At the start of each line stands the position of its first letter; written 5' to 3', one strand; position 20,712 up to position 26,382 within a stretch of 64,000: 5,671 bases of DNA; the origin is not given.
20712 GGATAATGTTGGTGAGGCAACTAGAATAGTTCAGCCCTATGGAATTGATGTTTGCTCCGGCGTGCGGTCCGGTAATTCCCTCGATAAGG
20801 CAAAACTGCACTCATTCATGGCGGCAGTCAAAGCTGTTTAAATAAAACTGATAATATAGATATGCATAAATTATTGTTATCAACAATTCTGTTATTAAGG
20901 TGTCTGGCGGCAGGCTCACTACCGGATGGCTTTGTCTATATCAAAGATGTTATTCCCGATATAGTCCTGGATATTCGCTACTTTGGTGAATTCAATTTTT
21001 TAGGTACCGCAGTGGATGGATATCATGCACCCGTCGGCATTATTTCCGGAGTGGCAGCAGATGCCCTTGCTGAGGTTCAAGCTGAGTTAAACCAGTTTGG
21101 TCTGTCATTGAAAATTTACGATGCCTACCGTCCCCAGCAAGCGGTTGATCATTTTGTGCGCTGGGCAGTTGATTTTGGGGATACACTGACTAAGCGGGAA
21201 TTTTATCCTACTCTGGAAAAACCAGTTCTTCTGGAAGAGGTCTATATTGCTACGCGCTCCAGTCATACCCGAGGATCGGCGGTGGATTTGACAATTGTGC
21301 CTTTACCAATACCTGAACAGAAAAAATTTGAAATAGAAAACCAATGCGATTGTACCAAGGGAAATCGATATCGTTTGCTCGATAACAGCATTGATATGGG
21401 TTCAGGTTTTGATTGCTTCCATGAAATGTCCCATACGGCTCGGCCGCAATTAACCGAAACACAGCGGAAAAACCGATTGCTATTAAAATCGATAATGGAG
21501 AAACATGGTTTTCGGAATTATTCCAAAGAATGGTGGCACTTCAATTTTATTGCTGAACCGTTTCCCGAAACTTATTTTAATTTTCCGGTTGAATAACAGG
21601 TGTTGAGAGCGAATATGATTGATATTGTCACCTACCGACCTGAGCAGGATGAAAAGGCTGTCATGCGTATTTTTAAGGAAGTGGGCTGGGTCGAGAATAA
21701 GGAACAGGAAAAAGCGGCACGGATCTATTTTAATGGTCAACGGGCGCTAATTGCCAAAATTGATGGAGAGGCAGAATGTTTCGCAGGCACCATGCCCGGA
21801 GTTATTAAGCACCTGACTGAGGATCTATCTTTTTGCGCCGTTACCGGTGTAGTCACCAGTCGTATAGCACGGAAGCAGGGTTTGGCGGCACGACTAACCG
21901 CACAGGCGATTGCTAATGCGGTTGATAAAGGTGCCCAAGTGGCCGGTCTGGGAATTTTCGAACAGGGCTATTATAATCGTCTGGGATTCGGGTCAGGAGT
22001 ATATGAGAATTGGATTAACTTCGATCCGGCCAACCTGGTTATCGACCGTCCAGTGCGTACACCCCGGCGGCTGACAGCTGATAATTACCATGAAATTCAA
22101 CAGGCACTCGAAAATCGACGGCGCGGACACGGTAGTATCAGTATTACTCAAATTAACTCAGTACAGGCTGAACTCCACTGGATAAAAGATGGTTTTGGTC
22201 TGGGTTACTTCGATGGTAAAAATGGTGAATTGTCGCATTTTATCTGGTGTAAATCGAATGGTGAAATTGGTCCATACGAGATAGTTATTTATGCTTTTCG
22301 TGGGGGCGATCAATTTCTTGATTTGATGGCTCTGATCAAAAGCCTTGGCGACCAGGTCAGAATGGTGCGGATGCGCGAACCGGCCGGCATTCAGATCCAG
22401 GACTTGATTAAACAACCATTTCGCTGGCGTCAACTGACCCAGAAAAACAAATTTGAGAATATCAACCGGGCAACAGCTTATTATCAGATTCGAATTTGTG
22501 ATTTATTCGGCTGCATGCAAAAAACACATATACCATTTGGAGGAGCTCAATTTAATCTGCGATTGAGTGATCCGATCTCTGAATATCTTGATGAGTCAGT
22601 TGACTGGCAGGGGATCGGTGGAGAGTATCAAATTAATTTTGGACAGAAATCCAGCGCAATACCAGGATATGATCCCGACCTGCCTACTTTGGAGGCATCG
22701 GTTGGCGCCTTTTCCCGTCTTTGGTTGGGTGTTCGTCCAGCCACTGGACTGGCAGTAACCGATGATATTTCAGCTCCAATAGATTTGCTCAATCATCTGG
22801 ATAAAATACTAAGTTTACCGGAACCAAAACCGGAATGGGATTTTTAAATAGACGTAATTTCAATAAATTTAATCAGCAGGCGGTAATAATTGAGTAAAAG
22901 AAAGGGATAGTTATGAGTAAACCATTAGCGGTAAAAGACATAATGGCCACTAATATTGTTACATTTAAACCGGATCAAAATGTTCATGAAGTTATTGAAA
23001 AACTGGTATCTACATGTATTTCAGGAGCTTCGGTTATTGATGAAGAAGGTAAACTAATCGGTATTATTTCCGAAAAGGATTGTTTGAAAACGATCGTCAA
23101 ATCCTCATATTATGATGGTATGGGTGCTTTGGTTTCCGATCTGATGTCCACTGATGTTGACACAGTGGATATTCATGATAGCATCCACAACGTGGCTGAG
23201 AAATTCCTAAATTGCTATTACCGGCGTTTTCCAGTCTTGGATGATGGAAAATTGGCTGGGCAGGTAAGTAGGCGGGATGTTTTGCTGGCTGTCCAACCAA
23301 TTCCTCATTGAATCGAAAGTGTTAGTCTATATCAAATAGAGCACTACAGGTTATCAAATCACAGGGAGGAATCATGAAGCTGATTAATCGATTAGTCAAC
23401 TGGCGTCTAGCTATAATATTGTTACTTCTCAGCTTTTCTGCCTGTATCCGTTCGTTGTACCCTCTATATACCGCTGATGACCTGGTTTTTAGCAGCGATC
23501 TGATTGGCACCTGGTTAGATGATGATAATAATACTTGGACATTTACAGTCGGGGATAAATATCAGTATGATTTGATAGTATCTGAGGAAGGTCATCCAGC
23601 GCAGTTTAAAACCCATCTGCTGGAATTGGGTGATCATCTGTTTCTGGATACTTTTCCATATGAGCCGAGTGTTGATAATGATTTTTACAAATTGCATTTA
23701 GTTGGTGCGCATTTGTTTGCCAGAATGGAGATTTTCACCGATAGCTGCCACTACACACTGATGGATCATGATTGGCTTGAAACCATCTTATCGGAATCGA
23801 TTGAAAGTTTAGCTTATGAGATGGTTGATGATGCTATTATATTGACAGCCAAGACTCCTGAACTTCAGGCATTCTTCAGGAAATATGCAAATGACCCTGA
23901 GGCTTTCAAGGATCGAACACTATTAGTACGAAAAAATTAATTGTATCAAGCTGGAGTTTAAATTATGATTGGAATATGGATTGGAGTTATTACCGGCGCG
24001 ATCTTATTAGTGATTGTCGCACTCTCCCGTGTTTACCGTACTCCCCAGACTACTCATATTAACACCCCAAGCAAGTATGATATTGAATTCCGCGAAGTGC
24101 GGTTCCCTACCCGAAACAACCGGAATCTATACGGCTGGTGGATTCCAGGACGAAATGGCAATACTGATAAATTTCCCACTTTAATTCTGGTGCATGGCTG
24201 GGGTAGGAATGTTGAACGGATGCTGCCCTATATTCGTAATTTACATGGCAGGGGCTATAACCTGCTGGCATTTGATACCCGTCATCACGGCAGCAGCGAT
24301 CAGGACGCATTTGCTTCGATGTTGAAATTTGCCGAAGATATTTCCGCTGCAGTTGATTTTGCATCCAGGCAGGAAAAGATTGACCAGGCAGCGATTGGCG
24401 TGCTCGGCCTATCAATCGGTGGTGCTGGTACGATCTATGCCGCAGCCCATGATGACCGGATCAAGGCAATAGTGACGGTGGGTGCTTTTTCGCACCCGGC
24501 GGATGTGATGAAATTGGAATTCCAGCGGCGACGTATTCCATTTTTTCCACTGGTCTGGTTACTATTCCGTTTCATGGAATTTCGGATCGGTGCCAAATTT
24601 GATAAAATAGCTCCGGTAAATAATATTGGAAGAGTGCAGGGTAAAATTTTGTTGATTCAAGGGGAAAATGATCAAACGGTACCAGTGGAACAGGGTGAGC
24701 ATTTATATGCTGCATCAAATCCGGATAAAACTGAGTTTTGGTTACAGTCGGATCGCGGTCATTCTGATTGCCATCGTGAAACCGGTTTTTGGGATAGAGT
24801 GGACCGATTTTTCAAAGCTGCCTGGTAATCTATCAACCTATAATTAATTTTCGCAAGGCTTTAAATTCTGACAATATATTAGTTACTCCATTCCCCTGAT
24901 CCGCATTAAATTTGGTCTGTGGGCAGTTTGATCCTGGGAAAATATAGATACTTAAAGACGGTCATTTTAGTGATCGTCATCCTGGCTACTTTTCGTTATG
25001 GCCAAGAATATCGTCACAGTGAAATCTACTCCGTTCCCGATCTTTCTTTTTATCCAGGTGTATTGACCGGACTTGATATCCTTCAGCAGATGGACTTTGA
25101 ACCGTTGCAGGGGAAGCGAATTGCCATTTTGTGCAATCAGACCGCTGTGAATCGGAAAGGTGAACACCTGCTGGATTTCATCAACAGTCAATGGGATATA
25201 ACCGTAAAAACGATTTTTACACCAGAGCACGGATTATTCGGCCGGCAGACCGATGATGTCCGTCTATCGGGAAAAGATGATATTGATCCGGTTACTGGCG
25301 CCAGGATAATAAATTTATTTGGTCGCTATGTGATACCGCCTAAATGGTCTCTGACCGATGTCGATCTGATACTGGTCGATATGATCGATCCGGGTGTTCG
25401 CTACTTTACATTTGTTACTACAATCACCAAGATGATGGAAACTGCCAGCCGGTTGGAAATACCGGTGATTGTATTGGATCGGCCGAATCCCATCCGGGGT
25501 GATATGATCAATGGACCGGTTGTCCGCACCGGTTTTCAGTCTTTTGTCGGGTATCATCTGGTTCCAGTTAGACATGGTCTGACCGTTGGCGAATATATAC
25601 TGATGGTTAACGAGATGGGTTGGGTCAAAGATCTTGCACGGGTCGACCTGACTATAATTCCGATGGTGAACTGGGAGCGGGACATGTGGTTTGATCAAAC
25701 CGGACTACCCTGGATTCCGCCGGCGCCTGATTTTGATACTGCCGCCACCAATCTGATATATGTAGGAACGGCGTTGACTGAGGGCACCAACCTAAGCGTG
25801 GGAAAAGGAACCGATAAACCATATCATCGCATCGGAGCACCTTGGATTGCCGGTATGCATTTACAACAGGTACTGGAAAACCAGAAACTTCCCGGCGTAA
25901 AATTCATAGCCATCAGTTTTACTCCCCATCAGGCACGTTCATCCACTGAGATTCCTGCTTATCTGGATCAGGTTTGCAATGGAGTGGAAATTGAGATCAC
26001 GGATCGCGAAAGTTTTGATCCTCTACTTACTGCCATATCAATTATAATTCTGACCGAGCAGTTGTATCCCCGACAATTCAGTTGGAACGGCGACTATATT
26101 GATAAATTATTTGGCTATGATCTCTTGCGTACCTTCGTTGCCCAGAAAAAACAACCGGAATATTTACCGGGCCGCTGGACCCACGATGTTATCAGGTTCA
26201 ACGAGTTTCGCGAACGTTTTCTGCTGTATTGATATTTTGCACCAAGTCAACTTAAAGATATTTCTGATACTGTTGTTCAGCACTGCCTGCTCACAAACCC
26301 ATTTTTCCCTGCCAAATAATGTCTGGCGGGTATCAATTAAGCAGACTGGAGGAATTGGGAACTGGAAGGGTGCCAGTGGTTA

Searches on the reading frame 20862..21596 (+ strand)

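Call 20: search_protein_families(library=pfam, proteins=[window:20862-21596:+], max_evalue=0.0001)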
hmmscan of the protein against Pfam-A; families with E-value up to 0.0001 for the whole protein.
window:20862-21596:+ (244 aa): 1 family
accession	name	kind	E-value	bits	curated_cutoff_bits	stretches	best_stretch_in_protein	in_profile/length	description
PF01427.22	Peptidase_M15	-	6.2e-39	134.3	27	2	175-243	129-198/199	D-ala-D-ala dipeptidase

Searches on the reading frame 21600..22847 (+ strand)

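Call 20: search_protein_families(library=pfam, proteins=[window:21600-22847:+], max_evalue=0.0001)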
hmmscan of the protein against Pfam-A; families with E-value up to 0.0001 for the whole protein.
window:21600-22847:+ (415 aa): 1 family
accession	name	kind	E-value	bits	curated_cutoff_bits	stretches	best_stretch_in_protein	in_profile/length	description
PF13527.13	Acetyltransf_9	-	1.2e-06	29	25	1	15-131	7-125/127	Acetyltransferase (GNAT) domain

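Call 58: search_protein_families(library=ncbifam, proteins=[window:21600-22847:+], max_evalue=0.00001)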
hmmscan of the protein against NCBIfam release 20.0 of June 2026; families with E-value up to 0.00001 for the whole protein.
window:21600-22847:+ (415 aa): 1 family
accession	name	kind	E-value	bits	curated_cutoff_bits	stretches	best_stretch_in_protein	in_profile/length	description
NF002369.0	PRK01346.1-6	equivalog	6.2e-06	25.5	463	0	75-142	101-168/434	hypothetical protein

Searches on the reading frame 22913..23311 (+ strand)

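Call 20: search_protein_families(library=pfam, proteins=[window:22913-23311:+], max_evalue=0.0001)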
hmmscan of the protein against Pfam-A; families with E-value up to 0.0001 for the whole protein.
window:22913-23311:+ (132 aa): 1 family
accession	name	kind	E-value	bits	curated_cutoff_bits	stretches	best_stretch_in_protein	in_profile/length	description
PF00571.33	CBS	-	6.6e-29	100.4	24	2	7-62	1-56/57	CBS domain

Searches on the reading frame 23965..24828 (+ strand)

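Call 21: search_protein_families(library=pfam, proteins=[window:23965-24828:+], max_evalue=0.0001)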
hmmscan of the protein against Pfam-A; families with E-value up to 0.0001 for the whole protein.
window:23965-24828:+ (287 aa): 10 families
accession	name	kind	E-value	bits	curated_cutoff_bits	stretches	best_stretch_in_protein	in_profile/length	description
PF00561.26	Abhydrolase_1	-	1.4e-15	58.1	25.8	1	71-186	1-113/245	alpha/beta hydrolase fold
PF12146.15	Hydrolase_4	-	4.5e-15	56.1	27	1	72-181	6-116/239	Serine aminopeptidase, S33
PF00326.27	Peptidase_S9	-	1.2e-11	45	22.6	1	123-256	45-175/213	Prolyl oligopeptidase family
PF12697.13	Abhydrolase_6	-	9.6e-10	39.9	26.3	1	73-207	1-121/217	Alpha/beta hydrolase family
PF02129.25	Peptidase_S15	-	8.3e-09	35.9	23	1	59-178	10-132/262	X-Pro dipeptidyl-peptidase (S15 family)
PF20434.5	BD-FAE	-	4.8e-08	33.2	26.8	1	66-249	9-213/215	BD-FAE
PF05448.18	AXE1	-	4.1e-07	29.5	21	0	125-175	159-209/321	Acetyl xylan esterase (AXE1)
PF08840.17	BAAT_C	-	8.3e-07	29.7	20.9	1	128-241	8-129/210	BAAT / Acyl-CoA thioester hydrolase C terminal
PF12740.14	PETase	-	2.4e-06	27.6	28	1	67-174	51-157/263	PET hydrolase-like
PF01738.24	DLH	-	4.8e-05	23.5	21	0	119-248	74-166/217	Dienelactone hydrolase family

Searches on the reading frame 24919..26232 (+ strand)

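Call 21: search_protein_families(library=pfam, proteins=[window:24919-26232:+], max_evalue=0.0001)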
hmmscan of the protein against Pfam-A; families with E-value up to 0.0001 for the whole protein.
window:24919-26232:+ (437 aa): 2 families
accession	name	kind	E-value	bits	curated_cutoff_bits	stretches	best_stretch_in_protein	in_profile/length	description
PF07075.17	NamZ_N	-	1.8e-65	220.6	26.9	1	68-274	1-201/203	Exo-beta-N-acetylmuramidase NamZ, N-terminal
PF20732.2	NamZ_C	-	3.9e-40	138.5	25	1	279-437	1-152/152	Exo-beta-N-acetylmuramidase NamZ, C-terminal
